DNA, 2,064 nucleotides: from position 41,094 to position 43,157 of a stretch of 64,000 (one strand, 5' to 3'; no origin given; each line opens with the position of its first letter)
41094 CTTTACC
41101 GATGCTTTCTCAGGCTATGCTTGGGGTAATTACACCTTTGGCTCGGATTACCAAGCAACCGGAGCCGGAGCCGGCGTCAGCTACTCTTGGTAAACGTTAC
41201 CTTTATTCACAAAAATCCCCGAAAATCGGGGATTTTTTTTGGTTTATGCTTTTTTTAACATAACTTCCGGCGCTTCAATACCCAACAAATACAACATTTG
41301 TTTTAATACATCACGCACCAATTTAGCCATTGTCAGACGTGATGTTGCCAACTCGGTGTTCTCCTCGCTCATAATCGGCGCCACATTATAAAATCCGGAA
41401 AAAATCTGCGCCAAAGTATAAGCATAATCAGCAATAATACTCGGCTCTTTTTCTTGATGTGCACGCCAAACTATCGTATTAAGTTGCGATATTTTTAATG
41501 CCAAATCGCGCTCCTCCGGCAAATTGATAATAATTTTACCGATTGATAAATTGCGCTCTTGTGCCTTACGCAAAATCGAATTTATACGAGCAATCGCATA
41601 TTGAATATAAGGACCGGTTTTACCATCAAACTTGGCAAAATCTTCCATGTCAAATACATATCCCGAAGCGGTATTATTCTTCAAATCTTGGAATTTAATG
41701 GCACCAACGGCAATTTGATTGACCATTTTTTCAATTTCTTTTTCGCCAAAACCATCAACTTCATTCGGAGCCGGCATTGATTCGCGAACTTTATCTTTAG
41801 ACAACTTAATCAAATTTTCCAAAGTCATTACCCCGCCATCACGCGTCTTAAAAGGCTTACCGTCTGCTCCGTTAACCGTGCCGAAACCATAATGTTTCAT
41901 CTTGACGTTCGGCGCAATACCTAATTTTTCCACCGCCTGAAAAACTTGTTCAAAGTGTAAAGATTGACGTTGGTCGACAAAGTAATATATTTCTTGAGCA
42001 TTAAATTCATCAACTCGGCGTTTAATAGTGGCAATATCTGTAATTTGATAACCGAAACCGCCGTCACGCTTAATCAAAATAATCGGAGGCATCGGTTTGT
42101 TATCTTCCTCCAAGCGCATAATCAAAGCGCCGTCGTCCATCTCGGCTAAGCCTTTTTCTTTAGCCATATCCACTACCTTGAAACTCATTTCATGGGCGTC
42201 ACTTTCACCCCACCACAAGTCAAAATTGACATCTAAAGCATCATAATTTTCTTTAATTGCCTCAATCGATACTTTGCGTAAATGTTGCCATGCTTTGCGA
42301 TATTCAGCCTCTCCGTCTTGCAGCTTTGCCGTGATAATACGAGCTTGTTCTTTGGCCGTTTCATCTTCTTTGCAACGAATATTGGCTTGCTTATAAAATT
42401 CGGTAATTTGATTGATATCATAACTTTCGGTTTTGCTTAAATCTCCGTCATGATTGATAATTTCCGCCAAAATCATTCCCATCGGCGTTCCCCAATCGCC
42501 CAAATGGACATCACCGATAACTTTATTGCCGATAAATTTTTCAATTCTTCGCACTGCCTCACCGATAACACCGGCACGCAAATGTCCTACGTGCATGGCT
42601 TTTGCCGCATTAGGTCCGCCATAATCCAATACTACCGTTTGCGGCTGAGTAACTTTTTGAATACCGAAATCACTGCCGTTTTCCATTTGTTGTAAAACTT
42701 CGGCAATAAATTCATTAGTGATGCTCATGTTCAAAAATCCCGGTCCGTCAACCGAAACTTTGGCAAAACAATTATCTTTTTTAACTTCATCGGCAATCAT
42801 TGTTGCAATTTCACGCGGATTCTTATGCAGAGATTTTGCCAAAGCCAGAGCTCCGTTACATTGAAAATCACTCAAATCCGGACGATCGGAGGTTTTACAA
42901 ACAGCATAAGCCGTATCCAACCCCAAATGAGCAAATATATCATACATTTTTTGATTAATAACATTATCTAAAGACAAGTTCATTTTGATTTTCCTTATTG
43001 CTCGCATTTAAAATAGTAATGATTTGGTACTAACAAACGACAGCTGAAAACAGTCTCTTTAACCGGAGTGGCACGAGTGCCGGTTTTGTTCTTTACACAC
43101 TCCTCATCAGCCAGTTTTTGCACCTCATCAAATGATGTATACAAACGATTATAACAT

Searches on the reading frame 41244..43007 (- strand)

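Call 64: search_protein_families(library=pfam, proteins=[window:41244-43007:-], max_evalue=0.00001)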
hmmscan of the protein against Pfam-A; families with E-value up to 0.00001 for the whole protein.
window:41244-43007:- (587 aa): 3 families
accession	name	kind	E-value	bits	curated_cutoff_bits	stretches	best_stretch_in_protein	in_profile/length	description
PF00750.26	tRNA-synt_1d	-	1.8e-84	284.1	23.3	1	117-453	14-348/349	tRNA synthetases class I (R), catalytic domain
PF05746.21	DALR_1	-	1.1e-31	109.8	22.3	1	468-583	1-117/117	DALR anticodon binding domain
PF03485.21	Arg_tRNA_synt_N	-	7.4e-19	68.6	21.5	1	16-95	6-84/85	Arginyl tRNA synthetase N terminal domain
